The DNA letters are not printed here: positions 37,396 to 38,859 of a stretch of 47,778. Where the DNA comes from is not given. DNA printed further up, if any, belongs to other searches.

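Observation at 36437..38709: Methyltransferase translationally coupled to a DUF262/HNH nuclease: candidate non-canonical restriction or defence module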

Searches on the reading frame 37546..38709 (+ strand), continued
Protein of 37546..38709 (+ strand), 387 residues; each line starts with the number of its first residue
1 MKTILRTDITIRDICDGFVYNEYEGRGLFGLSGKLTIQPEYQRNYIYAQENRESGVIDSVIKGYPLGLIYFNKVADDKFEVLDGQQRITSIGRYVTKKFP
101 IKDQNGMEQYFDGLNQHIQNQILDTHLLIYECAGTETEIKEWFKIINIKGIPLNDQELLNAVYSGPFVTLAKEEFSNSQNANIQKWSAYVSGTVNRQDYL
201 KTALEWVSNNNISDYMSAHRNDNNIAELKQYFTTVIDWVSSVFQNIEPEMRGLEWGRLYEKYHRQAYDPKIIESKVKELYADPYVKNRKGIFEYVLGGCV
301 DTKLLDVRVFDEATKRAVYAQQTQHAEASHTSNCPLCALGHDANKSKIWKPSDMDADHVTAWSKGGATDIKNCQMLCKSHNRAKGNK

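Call 15: get_annotated_region(hit=H2, flank=4000)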
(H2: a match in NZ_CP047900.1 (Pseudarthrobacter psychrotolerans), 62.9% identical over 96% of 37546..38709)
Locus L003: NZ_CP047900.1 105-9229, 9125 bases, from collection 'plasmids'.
description: Pseudarthrobacter psychrotolerans strain YJ56 plasmid unnamed2, complete sequence
organism: Pseudarthrobacter psychrotolerans (NCBI taxid 2697569)
taxonomy: Bacteria; Actinomycetota; Actinomycetes; Micrococcales; Micrococcaceae; Pseudarthrobacter; Pseudarthrobacter psychrotolerans
host: -; source: Single cell,Antarctic soil; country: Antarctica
typing (MOB-suite, as given by PLSDB): non-mobilizable; replicon rep_cluster_1666
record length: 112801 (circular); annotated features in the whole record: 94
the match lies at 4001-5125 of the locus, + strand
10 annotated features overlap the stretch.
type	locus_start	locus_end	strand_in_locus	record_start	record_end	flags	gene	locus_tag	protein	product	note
CDS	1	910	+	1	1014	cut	-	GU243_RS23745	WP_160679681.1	ATP-dependent DNA ligase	-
CDS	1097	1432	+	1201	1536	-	-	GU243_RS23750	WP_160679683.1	hypothetical protein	-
CDS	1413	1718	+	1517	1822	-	-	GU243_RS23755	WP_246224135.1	hypothetical protein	-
CDS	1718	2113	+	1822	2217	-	-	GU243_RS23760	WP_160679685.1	hypothetical protein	-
CDS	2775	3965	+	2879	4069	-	-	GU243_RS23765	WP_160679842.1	adenine-specific methyltransferase EcoRI family protein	-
CDS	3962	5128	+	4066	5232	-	-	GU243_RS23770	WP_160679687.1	DUF262 domain-containing protein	-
CDS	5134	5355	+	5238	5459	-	-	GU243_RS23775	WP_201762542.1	helix-turn-helix transcriptional regulator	-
CDS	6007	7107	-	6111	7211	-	-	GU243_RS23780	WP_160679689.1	ImmA/IrrE family metallo-endopeptidase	-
CDS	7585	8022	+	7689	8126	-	-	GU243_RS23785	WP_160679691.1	multiubiquitin domain-containing protein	-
CDS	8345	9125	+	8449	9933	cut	-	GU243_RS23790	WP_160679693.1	ThiF family adenylyltransferase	-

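Call 16: get_annotated_region(hit=H32, flank=4000)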
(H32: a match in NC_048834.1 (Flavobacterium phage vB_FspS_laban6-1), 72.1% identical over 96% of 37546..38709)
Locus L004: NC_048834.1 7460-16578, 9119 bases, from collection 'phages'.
description: Flavobacterium phage vB_FspS_laban6-1, complete genome.
organism: Flavobacterium phage vB_FspS_laban6-1 (NCBI taxid 2686250)
taxonomy: Viruses; Duplodnaviria; Heunggongvirae; Uroviricota; Caudoviricetes; Duneviridae; Labanvirus; Labanvirus laban
host: Flavobacterium sp. LMO6; source: -; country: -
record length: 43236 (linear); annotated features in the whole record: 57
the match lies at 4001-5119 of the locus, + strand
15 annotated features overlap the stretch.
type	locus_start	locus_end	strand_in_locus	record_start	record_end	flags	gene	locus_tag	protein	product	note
CDS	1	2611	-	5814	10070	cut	-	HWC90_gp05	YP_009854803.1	tail length tape measure protein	annotation based on sequence similarity to NCBI OJX55566.1 and Pfam PF10145.8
CDS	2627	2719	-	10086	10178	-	-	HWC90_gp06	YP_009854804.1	hypothetical protein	-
CDS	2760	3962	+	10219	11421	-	-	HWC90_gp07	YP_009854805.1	DNA methyltransferase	annotation based on sequence similarity to NCBI WP_139205276.1 and Pfam PF13651.5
CDS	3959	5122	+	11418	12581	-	-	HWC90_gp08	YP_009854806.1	DUF262 domain-containing protein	annotation based on sequence similarity to NCBI WP_134338253.1 and Pfam PF03235.13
CDS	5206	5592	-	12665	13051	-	-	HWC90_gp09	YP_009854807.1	hypothetical protein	annotation based on sequence similarity to NCBI OYX86819.1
CDS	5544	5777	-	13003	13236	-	-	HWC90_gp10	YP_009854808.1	hypothetical protein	-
CDS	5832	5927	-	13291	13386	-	-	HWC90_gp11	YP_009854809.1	hypothetical protein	-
CDS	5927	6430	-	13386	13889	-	-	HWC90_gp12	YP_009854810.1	DUF4468 domain-containing protein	annotation based on sequence similarity to NCBI PIV94313.1 and Pfam PF14730.5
CDS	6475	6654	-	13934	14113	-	-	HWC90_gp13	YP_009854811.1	hypothetical protein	annotation based on sequence similarity to NCBI WP_094166438.1 and Pfam PF13446.5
CDS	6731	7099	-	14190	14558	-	-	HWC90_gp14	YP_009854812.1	hypothetical protein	annotation based on sequence similarity to NCBI WP_093024724.1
CDS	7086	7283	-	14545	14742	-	-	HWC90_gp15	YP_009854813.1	hypothetical protein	annotation based on sequence similarity to NCBI OYX86815.1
CDS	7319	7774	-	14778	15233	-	-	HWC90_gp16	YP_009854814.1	hypothetical protein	annotation based on sequence similarity to NCBI WP_026730214.1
CDS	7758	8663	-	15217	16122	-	-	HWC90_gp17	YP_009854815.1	hypothetical protein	annotation based on sequence similarity to NCBI OYX86813.1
CDS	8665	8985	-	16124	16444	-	-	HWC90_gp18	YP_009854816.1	hypothetical protein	annotation based on sequence similarity to NCBI WP_093024720.1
CDS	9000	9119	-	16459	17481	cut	-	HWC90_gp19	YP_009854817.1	hypothetical protein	annotation based on sequence similarity to NCBI WP_026730211.1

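Call 24: find_related_loci(query=window:37546-38709:+, collection=genome_contigs, flank=4000)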
Query window:37546-38709:+ (387 aa) in genome_contigs; peptide patterns used: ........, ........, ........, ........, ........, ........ (x = any residue, [..] = any of these).
190 stretches matched a pattern; 174 encode a relative of the query (tblastn E <= 1e-3); the best 80 are kept; 80 distinct loci.
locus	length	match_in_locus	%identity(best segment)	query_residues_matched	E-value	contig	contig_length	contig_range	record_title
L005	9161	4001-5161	98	1-387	0e+0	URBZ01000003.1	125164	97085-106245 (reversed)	uncultured Rickettsiales bacterium isolate UMGS860 genome assembly, contig: NODE_17_length_125164_cov_6.358775, whole ge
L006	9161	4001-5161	98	1-387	0e+0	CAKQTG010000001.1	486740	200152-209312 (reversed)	MAG: uncultured Alphaproteobacteria bacterium isolate REFINED_METABAT215_TOP10_CONTIGS_1500_ASSEMBLY_K77_MERGED__Hadza_M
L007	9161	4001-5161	96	1-387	0e+0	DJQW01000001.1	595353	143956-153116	MAG TPA_asm: Alphaproteobacteria bacterium UBA6376 UBA6376_contig_193, whole genome shotgun sequence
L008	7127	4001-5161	96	1-387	0e+0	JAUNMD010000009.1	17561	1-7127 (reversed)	MAG: Pseudomonadota bacterium isolate S31M_St_19 NODE_831_length_17561_cov_4.874443, whole genome shotgun sequence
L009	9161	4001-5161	75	1-387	0e+0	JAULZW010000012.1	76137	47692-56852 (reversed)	MAG: Candidatus Paceibacterota bacterium isolate P_PACE2 NODE_317_length_76137_cov_2.982279, whole genome shotgun sequen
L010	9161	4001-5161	75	1-387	0e+0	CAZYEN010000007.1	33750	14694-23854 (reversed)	MAG TPA_asm: uncultured Candidatus Saccharibacteria bacterium isolate binchicken_co216_135 genome assembly, contig: k141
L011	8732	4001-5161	74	1-387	0e+0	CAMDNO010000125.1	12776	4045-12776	MAG: Porphyromonas cangingivalis isolate MiH-14oct19-69 genome assembly, contig: MiH-14oct19-C10251, whole genome shotgu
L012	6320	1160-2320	75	1-387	0e+0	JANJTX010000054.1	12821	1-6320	MAG: Anaerolineales bacterium isolate RX2_metabat.bin.65 RX2_k141_428190, whole genome shotgun sequence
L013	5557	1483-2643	73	1-387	0e+0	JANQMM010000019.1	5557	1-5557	MAG: Candidatus Paceibacterota bacterium isolate PL25b_bin.16 k99_2058035, whole genome shotgun sequence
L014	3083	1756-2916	75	1-387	0e+0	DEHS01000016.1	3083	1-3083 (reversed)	MAG TPA_asm: Legionellaceae bacterium UBA2794 UBA2794_contig_41821, whole genome shotgun sequence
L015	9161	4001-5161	73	1-387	0e+0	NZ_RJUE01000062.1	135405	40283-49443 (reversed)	Lacihabitans sp. CCS-44 jcf7180000015387, whole genome shotgun sequence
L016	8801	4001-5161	74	1-387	0e+0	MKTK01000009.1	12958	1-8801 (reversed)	MAG: Chryseobacterium sp. 39-10 SCNpilot_bf_inoc_scaffold_1926, whole genome shotgun sequence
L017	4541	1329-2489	73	1-387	0e+0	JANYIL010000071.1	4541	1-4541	MAG: Chloracidobacterium sp. isolate GL140_2_metabinner_68 GL140_2_k141_2606687, whole genome shotgun sequence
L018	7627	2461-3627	75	1-387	0e+0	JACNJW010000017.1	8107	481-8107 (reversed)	MAG: SAR324 cluster bacterium isolate NIOZ-UU44 NIOZ-UU_NODE_11118_length_8107_cov_21.8963, whole genome shotgun sequenc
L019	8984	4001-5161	73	1-387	0e+0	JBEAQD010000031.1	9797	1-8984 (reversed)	MAG: Candidatus Parcubacteria bacterium isolate muddycreek_2019_sw_WHONDRS-S19S_0082_B_bin.32 scaffold_1214539, whole ge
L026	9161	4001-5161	74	1-387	0e+0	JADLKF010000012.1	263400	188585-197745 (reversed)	MAG: Lentimicrobiaceae bacterium isolate DFE_LEN c_000000000073, whole genome shotgun sequence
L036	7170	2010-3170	72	1-387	0e+0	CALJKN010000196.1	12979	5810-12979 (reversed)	MAG TPA_asm: uncultured Helicobacteraceae bacterium isolate SRR6231178_bin.58_CONCOCT_v1.1_MAG genome assembly, contig:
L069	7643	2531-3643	72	14-387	0e+0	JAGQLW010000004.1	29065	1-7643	MAG: Candidatus Moraniibacteriota bacterium isolate HKST-UBA26 2008_183590, whole genome shotgun sequence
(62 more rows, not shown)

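Call 56: predict_structure(alignment_id=A1)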
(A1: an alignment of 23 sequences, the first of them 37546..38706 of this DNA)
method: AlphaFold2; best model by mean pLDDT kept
length: 387 residues; sequences in the alignment: 23
mean_pLDDT: 44.7   pTM: 0.29
mean pLDDT of the five models: 44.7, 42.1, 40.6, 38.3, 37.8
residues with pLDDT >= 90: 0; 70-90: 17; 50-70: 113; < 50: 257
segments of 3 or more residues with pLDDT < 50: 19-102, 106-108, 139-267, 282-286, 295-311, 362-372
pLDDT, mean of each block of 10 residues (from residue 1): 59 56 32 39 42 33 31 33 34 42 51 67 58 52 35 34 32 31 33 34 36 41 37 37 37 34 42 57 49 45 36 61 76 61 64 59 44 52 53
secondary structure, 60 per line:
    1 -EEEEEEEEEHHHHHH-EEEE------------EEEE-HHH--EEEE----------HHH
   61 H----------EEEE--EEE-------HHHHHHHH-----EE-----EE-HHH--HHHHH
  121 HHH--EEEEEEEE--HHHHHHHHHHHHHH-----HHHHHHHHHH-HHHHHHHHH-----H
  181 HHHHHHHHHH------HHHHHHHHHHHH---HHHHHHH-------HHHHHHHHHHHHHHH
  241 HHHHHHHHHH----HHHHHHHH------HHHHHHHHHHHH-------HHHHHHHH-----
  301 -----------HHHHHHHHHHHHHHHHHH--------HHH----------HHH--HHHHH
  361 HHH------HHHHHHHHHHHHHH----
elements in order: E2-10 H11-16 E18-21 E34-37 E44-47 H58-61 E72-75 E78-80 H88-95 H116-123 E126-133 H136-149 H155-164 H166-174 H180-190 H197-208 H212-218 H226-250 H255-262 H269-280 H288-295 H312-329 H356-363 H370-383

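Call 58: search_solved_structures(query=A1, max_evalue=10, show_alignments=4)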
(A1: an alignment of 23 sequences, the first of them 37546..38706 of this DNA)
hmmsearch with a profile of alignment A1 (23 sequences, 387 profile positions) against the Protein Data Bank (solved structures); distinct sequences matched with E-value up to 10: 2.
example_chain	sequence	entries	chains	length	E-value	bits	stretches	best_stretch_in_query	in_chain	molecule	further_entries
7p9k_A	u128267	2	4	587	0.13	14.5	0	37-78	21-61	DUF262 domain-containing protein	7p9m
4obt_A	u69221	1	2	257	1.4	11.1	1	130-207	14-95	Triosephosphate isomerase, cytosolic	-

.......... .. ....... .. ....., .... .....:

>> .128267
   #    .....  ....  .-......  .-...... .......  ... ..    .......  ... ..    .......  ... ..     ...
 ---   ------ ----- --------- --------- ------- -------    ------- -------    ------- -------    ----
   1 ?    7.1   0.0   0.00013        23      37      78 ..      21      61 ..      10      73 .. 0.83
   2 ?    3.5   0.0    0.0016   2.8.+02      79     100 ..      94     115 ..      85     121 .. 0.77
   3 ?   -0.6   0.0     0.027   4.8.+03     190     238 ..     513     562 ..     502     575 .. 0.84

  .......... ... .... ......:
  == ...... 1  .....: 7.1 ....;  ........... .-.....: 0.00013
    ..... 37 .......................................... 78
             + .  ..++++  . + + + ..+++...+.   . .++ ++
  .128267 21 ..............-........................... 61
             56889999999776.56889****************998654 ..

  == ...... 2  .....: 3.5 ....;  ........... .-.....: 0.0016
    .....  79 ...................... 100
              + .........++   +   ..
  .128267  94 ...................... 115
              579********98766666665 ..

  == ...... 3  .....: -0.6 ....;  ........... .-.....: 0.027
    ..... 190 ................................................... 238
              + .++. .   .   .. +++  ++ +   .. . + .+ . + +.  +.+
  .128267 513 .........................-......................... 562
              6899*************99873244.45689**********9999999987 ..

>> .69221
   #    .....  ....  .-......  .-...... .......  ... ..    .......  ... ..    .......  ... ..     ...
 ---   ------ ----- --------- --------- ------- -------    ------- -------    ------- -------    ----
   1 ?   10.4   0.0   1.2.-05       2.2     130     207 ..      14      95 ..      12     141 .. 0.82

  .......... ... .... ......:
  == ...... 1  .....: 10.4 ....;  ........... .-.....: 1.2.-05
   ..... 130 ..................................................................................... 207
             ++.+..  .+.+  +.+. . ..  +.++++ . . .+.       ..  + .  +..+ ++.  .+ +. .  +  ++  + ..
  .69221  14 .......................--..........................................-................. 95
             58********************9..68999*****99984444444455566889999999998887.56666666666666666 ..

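Call 62: search_protein_families(library=pfam, proteins=[L036:1189-2013:+, L026:3440-3889:+, L017:685-1119:+, L010:3651-3989:+, L069:1566-2438:+, L069:258-1358:+, L069:3646-4659:+], max_evalue=0.01)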
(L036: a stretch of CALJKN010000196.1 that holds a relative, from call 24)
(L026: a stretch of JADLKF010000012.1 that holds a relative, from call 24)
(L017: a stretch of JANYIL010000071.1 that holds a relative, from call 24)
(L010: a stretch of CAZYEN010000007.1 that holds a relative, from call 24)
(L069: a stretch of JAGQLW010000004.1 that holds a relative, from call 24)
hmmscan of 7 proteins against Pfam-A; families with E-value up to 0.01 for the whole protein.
L036:1189-2013:+ (274 aa): 2 families
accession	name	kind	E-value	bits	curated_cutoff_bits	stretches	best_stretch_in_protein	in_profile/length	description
PF02498.22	Bro-N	-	1.1e-09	39.2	25.6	1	11-106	1-92/96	BRO family, N-terminal domain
PF09263.16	PEX-2N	-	0.0048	17.6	30.5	0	107-166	20-76/83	Peroxisome biogenesis factor 1, N-terminal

L026:3440-3889:+ (149 aa): 1 family
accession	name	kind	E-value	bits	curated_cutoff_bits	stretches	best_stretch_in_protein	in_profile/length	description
PF01797.21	Y1_Tnp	-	3.2e-25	89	23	1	3-117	2-121/121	Transposase IS200 like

L017:685-1119:+ (144 aa): 1 family
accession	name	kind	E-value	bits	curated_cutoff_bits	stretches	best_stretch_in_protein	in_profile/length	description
PF01797.21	Y1_Tnp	-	1.3e-24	87.1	23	1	6-117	5-121/121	Transposase IS200 like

L010:3651-3989:+ (112 aa): 1 family
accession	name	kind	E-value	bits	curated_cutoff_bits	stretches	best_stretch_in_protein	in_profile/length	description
PF13310.11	Virulence_RhuM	-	1.2e-12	48.1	33.7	1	77-109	17-49/252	Virulence protein RhuM family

L069:1566-2438:+ (290 aa): 1 family
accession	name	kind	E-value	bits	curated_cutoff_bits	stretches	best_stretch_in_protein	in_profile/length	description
PF02661.23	Fic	-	7.2e-20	72.1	24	1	97-193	2-93/93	Fic/DOC family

L069:258-1358:+ (366 aa): 3 families
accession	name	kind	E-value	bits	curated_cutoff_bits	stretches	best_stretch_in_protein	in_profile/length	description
PF13166.12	AAA_13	-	3e-55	188.6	36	1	2-345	375-709/713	AAA domain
PF02463.25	SMC_N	-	0.00054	19.9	40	1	76-201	135-200/220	RecF/RecN/SMC N terminal domain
PF13304.12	AAA_21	-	0.0048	17.4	27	1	74-199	185-299/304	AAA domain, putative AbiEii toxin, Type IV TA system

L069:3646-4659:+ (337 aa): 1 family
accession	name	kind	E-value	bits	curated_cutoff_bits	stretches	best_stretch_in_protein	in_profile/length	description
PF09587.15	PGA_cap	-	4.3e-63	213.6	27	1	64-293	1-255/255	Bacterial capsule synthesis protein PGA_cap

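Call 71: search_protein_representatives(protein=window:37546-38706:+)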
Query: 387 residues. Proteins with E-value up to 0.001 (for the whole library): 5453; up to 1e-10: 1622; up to 1e-30: 445. The best 150 are listed.
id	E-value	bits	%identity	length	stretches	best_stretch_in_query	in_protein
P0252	1.5e-163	560.8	63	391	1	1-387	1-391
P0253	8.1e-119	413.5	63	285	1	105-387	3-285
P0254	2.7e-118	411.8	63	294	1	3-290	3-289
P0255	4.7e-110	384.7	49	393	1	10-387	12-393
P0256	3.3e-109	381.9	49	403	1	7-387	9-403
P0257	7.8e-109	380.7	49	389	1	7-387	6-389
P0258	1.8e-107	376.2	48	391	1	1-387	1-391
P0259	1.0e-106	373.7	47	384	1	4-387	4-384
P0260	7.6e-103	360.9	58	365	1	1-277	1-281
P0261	8.7e-102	357.5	48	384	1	1-385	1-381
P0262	2.5e-101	355.9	47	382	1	1-385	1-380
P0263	1.4e-100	353.5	43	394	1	5-384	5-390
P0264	2.4e-100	352.7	45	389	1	2-385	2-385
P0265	7.4e-100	351.1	41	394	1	9-385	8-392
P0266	1.2e-99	350.4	44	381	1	9-386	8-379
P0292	1.2e-71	258.2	37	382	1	7-387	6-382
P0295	7.5e-71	255.6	46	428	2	208-387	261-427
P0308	2.8e-67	243.9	42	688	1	9-387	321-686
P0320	3.7e-65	236.9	42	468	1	4-386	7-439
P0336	1.7e-62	228.1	40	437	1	4-380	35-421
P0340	1.4e-61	225.1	38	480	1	9-382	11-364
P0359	2.7e-59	217.6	40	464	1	8-380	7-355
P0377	2.6e-56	207.8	40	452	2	7-212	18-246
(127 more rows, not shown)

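Call 72: search_protein_families(library=pfam, proteins=[P0308, P0320, P0340, P0359, P0377, P0336, P0295, P0252, P0292], max_evalue=0.001)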
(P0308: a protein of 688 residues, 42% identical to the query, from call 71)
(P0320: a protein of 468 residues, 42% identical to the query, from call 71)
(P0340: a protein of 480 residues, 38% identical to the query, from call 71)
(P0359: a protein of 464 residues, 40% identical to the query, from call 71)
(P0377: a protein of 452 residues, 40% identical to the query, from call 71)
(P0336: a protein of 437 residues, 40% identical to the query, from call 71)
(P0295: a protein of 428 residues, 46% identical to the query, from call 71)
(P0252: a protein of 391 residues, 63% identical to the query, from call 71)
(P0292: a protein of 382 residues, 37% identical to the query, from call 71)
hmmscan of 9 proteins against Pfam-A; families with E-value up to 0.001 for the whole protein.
P0308 (688 aa): 5 families
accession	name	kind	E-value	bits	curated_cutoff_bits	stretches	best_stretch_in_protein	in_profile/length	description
PF13651.11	EcoRI_methylase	-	6.5e-69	233.3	26.4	2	91-290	116-345/345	Adenine-specific methyltransferase EcoRI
PF03235.19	GmrSD_N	-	2.2e-20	74.1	33.2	1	351-477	13-198/199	GmrSD restriction endonuclease, N-terminal domain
PF01844.29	HNH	-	3.3e-15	56.4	21.4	1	641-686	1-47/47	HNH endonuclease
PF14279.12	HNH_5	-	6.1e-12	45.7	27.5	1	641-686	1-46/56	HNH endonuclease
PF13395.12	HNH_4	-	0.00037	20.8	22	0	651-686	16-51/54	HNH endonuclease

P0320 (468 aa): 2 families
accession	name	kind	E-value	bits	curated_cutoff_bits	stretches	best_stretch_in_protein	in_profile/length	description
PF03235.19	GmrSD_N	-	6.9e-18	65.9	33.2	1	40-176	13-198/199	GmrSD restriction endonuclease, N-terminal domain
PF01844.29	HNH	-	3e-06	27.7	21.4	1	402-439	11-46/47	HNH endonuclease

P0340 (480 aa): 2 families
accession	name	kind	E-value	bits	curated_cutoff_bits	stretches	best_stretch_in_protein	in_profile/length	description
PF03235.19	GmrSD_N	-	1.3e-19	71.5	33.2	1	39-163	13-198/199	GmrSD restriction endonuclease, N-terminal domain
PF01844.29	HNH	-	1.3e-06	28.9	21.4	1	327-368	7-46/47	HNH endonuclease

P0359 (464 aa): 2 families
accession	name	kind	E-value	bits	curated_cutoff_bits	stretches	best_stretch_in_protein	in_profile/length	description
PF03235.19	GmrSD_N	-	4.6e-19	69.8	33.2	1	33-154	12-198/199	GmrSD restriction endonuclease, N-terminal domain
PF01844.29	HNH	-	0.00022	21.7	21.4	1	316-350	4-36/47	HNH endonuclease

P0377 (452 aa): 3 families
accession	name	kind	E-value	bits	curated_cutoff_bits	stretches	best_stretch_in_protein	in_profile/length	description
PF03235.19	GmrSD_N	-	2.5e-19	70.6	33.2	1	47-183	13-198/199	GmrSD restriction endonuclease, N-terminal domain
PF01844.29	HNH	-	1e-07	32.4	21.4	1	386-431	1-42/47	HNH endonuclease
PF14279.12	HNH_5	-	0.00036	20.9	27.5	1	401-435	11-48/56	HNH endonuclease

P0336 (437 aa): 3 families
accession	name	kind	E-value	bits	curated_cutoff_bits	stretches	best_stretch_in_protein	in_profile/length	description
PF03235.19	GmrSD_N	-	1.3e-18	68.3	33.2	1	66-205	13-198/199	GmrSD restriction endonuclease, N-terminal domain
PF01844.29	HNH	-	4.6e-12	46.3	21.4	1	390-428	11-47/47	HNH endonuclease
PF14279.12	HNH_5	-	5.1e-07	30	27.5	1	392-428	10-46/56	HNH endonuclease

P0295 (428 aa): 3 families
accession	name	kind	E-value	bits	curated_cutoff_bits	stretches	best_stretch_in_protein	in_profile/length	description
PF03235.19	GmrSD_N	-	6.7e-21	75.8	33.2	1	42-176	13-198/199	GmrSD restriction endonuclease, N-terminal domain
PF01844.29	HNH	-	1e-07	32.4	21.4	1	376-427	1-47/47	HNH endonuclease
PF14279.12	HNH_5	-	6.8e-05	23.2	27.5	1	376-427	1-46/56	HNH endonuclease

P0252 (391 aa): 3 families
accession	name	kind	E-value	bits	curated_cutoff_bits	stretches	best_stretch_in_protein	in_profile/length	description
PF03235.19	GmrSD_N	-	9.5e-22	78.5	33.2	1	36-165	12-198/199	GmrSD restriction endonuclease, N-terminal domain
PF01844.29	HNH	-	1.2e-07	32.2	21.4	1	338-391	1-47/47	HNH endonuclease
PF14279.12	HNH_5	-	0.00012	22.4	27.5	1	355-390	10-45/56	HNH endonuclease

P0292 (382 aa): 2 families
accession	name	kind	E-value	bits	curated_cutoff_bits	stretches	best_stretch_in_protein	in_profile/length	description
PF03235.19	GmrSD_N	-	1.2e-21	78.2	33.2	1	34-160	12-197/199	GmrSD restriction endonuclease, N-terminal domain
PF01844.29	HNH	-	9.5e-08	32.5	21.4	1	329-379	1-44/47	HNH endonuclease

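Call 73: list_cluster_members(proteins=[P0308])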
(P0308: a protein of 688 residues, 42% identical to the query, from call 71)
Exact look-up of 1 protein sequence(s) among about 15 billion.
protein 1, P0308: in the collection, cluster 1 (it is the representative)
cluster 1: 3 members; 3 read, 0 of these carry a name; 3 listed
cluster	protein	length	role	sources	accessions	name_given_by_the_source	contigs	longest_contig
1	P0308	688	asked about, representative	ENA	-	-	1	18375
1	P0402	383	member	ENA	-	-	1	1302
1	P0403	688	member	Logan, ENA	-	-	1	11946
